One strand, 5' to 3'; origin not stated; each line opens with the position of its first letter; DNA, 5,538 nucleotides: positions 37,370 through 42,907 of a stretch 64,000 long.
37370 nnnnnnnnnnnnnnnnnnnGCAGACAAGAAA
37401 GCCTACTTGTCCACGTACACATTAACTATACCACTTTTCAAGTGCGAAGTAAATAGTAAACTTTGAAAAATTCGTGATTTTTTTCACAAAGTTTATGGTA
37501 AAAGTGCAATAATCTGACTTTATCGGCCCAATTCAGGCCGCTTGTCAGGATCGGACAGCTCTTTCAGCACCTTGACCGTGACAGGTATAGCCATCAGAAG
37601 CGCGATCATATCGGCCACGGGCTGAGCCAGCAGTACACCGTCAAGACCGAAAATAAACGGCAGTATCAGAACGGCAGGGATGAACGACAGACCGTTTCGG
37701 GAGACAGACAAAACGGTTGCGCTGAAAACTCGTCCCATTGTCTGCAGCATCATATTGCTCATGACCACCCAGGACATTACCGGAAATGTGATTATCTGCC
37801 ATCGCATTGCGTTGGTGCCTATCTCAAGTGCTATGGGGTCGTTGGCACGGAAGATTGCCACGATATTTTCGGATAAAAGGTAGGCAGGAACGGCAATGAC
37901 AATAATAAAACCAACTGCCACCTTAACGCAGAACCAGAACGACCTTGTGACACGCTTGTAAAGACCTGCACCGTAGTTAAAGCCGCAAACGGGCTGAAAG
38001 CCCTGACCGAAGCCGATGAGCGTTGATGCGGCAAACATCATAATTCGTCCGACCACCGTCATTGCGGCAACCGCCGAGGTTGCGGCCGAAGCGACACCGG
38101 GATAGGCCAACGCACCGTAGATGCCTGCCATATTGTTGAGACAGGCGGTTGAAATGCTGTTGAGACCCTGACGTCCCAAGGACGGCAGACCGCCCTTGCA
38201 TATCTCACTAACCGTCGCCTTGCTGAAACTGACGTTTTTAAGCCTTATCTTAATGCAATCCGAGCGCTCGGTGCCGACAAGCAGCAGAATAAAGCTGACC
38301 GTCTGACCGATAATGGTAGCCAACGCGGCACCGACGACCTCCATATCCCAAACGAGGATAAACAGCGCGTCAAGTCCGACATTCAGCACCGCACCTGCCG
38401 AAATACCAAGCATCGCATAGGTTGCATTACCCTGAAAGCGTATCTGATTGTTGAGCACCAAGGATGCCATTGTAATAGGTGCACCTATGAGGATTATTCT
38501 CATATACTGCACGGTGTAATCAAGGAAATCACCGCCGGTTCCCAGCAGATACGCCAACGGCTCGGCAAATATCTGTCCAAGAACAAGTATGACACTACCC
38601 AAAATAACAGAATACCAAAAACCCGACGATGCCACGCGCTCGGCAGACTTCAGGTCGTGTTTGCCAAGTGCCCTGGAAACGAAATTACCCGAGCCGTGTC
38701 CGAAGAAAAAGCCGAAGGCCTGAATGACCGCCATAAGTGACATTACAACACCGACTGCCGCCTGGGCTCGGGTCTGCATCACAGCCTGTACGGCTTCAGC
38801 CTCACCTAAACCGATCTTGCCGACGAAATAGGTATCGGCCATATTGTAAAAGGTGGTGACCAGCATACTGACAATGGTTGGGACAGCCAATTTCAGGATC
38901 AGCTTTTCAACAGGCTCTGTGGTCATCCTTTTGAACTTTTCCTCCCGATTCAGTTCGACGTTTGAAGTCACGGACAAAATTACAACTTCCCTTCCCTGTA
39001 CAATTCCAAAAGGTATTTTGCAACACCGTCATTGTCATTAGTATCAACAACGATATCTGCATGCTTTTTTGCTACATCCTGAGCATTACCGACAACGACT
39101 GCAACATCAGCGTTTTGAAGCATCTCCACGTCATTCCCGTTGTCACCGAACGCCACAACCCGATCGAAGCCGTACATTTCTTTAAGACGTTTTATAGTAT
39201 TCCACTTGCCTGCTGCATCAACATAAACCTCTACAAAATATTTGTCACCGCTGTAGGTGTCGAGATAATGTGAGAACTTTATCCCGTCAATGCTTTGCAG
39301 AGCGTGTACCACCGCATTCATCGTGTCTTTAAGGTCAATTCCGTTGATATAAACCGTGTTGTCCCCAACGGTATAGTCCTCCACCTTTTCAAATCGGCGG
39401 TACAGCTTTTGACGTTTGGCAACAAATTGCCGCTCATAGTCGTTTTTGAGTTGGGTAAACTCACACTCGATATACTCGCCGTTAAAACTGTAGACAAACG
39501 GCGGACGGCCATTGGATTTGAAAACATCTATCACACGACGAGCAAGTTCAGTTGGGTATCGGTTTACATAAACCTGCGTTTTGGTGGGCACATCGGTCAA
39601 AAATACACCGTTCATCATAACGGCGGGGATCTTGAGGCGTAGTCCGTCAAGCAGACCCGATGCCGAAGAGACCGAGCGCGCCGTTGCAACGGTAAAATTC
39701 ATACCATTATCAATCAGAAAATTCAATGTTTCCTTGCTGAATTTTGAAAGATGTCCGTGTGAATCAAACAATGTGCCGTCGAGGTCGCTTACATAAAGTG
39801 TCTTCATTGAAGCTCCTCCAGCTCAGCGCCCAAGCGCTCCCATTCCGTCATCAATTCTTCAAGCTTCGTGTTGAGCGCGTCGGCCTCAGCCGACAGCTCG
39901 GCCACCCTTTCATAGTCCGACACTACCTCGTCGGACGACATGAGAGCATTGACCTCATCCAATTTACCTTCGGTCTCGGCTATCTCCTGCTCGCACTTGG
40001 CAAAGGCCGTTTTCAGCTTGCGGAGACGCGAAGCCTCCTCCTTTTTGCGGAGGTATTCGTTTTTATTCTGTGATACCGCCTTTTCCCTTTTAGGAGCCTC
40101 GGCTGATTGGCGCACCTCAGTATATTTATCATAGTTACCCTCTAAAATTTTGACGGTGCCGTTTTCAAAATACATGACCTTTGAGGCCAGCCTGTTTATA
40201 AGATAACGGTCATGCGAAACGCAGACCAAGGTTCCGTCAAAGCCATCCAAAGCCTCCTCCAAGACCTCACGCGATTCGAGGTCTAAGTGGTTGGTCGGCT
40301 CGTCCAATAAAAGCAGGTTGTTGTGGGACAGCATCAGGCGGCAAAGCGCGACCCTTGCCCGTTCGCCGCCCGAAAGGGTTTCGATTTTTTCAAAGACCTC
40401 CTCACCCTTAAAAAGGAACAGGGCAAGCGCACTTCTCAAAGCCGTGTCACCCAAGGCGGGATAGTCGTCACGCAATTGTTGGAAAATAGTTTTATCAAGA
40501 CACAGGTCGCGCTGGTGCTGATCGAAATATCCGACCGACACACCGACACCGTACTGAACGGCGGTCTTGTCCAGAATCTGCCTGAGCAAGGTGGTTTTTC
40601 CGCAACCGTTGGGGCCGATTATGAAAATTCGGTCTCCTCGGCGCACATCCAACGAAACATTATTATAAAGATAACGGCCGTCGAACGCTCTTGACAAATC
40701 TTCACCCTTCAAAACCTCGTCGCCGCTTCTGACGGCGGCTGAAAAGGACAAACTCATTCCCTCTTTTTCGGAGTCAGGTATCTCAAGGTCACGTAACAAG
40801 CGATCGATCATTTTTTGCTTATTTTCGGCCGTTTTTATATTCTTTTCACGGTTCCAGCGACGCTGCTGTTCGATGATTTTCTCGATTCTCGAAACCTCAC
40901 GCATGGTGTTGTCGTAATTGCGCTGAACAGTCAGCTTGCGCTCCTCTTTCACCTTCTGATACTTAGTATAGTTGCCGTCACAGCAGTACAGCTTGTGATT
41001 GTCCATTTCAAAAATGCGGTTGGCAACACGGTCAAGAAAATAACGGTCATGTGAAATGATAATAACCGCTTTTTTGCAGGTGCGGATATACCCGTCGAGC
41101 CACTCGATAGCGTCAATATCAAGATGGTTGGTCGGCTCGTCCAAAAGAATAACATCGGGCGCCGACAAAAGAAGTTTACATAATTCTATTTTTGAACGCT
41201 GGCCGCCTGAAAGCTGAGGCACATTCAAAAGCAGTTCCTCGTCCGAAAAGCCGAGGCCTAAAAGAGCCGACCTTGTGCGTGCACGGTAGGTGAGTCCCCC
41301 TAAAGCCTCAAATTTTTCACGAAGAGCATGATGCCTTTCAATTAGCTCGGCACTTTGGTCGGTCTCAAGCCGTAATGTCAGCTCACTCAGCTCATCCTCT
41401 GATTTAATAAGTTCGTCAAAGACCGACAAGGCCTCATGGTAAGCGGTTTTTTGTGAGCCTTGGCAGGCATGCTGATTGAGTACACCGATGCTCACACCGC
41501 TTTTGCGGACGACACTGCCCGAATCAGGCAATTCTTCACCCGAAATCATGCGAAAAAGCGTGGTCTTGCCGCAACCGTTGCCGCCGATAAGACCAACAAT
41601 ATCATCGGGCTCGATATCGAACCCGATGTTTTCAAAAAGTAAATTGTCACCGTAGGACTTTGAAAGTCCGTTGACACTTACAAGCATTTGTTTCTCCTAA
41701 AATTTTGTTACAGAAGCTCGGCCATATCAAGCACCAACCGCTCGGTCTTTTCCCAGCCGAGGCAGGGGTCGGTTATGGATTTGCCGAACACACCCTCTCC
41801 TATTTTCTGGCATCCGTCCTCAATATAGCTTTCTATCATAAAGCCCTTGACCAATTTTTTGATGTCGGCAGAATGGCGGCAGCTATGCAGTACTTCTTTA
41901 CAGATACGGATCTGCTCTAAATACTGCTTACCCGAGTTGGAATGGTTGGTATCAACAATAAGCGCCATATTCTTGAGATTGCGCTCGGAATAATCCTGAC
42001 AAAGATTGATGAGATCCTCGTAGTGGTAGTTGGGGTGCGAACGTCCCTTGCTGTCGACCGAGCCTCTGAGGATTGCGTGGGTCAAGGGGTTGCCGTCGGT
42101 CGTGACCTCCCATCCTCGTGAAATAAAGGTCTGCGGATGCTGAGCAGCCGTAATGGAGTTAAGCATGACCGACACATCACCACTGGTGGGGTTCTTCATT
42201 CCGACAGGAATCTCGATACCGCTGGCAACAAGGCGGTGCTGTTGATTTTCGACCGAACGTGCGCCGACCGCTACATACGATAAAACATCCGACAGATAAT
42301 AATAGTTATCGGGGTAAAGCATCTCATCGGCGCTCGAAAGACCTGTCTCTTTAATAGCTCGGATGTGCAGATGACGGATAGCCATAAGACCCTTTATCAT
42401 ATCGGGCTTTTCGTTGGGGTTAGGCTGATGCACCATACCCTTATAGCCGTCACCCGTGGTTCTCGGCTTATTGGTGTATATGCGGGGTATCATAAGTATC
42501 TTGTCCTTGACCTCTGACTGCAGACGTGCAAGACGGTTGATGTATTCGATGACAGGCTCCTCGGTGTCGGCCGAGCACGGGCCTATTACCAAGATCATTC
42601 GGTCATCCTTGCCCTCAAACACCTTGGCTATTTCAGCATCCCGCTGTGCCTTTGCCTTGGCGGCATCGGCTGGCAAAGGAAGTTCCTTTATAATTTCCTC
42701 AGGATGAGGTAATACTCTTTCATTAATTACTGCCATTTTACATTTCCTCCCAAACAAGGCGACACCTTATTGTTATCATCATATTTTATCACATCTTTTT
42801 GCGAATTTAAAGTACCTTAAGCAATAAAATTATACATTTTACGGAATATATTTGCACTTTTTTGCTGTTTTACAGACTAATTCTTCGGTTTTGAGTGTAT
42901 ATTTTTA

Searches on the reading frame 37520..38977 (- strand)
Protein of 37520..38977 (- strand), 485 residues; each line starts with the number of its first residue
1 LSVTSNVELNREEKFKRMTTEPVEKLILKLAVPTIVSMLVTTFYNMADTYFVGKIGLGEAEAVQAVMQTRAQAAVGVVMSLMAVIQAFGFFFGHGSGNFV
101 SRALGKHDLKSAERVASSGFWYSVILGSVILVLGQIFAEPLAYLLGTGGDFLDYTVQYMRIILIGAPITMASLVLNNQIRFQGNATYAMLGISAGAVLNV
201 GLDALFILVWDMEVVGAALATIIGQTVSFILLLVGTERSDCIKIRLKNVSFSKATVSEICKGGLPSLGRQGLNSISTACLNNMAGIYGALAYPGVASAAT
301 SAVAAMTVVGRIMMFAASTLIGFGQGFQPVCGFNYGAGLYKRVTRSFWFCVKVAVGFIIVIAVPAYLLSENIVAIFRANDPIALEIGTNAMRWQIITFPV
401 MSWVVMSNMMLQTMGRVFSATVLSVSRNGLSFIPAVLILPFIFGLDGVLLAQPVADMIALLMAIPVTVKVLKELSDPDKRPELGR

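Call 90: search_protein_families(library=pfam, proteins=[window:37520-38977:-], max_evalue=0.00001)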
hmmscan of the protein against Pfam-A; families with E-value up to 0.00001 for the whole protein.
window:37520-38977:- (485 aa): 1 family
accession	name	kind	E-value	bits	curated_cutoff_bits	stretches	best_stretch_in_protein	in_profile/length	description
PF01554.23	MatE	-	2e-35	122.3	24.9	2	33-204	1-160/161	MatE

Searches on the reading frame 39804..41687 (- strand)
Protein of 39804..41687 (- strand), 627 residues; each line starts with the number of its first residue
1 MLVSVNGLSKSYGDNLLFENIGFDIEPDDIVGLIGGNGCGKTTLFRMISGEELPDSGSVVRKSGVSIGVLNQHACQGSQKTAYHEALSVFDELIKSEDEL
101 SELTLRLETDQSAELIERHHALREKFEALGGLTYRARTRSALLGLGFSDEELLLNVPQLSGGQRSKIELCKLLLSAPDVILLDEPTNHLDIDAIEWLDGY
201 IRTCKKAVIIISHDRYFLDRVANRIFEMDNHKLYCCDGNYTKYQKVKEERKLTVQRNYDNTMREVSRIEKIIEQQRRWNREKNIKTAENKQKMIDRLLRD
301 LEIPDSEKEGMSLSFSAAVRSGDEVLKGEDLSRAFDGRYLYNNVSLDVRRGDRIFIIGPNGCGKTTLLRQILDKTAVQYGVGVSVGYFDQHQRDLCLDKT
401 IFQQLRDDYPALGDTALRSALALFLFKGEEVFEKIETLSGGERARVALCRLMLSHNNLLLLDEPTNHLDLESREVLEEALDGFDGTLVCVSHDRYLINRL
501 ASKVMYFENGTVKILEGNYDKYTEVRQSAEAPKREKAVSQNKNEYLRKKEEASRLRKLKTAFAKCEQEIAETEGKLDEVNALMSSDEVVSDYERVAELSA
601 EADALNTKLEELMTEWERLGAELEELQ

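Call 68: search_protein_families(library=pfam, proteins=[window:39804-41687:-], max_evalue=0.001)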
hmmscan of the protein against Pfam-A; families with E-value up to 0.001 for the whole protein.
window:39804-41687:- (627 aa): 27 families (the best 25 are shown)
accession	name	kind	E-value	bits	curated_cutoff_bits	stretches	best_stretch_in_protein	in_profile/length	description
PF00005.33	ABC_tran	-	7e-48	163.2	25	2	19-187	2-137/137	ABC transporter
PF13304.12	AAA_21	-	5.2e-14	53.4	27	1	108-218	203-303/304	AAA domain, putative AbiEii toxin, Type IV TA system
PF16326.10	ABC_tran_CTD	-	2.2e-13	50.7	32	1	556-619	4-67/69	ABC transporter C-terminal domain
PF12848.13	ABC_tran_Xtn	-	4.5e-12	46.3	25.9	1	226-309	1-81/85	ABC transporter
PF13191.12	AAA_16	-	8.5e-10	39.8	32.6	1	348-481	19-157/167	AAA ATPase domain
PF13401.12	AAA_22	-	3.9e-08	34.1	27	1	354-488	8-116/130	AAA domain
PF02463.25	SMC_N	-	1.8e-07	31.3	40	0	30-226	26-209/220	RecF/RecN/SMC N terminal domain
PF24389.1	ORC-CDC6-like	-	1.8e-07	30.7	27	0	33-52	37-56/571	ORC-CDC6-like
PF05729.18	NACHT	-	4e-07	30.4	26.7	1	353-407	2-64/167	NACHT domain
PF00931.28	NB-ARC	-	4.8e-07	29.7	23.5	0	353-462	20-107/248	NB-ARC domain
PF10662.15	PduV-EutP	-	1.1e-06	28.9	21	0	353-382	3-31/143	Ethanolamine utilisation - propanediol utilisation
PF13521.12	AAA_28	-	2.3e-06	28.4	27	0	353-374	1-22/164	AAA domain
PF13555.12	AAA_29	-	2.8e-06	27.4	27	0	341-368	12-39/61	P-loop containing region of AAA domain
PF13173.12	AAA_14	-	3e-06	27.7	27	0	354-376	5-27/129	AAA domain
PF13476.12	AAA_23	-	7.9e-06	27.1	27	0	354-369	22-37/201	AAA domain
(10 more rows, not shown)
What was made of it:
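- Tried and rejected: The 627-aa ORF at 39804..41687 was considered as the missing ATPase and rejected as ABC-F type (call 68).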

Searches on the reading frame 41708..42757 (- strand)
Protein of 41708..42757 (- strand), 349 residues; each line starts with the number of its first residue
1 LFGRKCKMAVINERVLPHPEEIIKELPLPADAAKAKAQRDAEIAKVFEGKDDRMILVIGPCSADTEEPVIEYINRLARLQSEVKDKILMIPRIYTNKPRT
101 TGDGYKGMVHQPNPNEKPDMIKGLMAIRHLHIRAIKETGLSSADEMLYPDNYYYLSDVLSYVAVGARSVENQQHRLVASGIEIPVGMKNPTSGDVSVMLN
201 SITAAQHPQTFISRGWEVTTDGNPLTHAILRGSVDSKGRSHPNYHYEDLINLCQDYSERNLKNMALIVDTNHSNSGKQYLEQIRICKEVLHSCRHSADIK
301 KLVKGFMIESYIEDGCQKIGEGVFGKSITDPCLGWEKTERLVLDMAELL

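Call 90: search_protein_families(library=pfam, proteins=[window:41708-42757:-], max_evalue=0.00001)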
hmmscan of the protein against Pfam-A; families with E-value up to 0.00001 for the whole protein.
window:41708-42757:- (349 aa): 1 family
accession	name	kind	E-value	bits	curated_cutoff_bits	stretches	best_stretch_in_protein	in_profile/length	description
PF00793.26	DAHP_synth_1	-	2.1e-47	161.7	25.5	1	41-341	8-268/270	DAHP synthetase I family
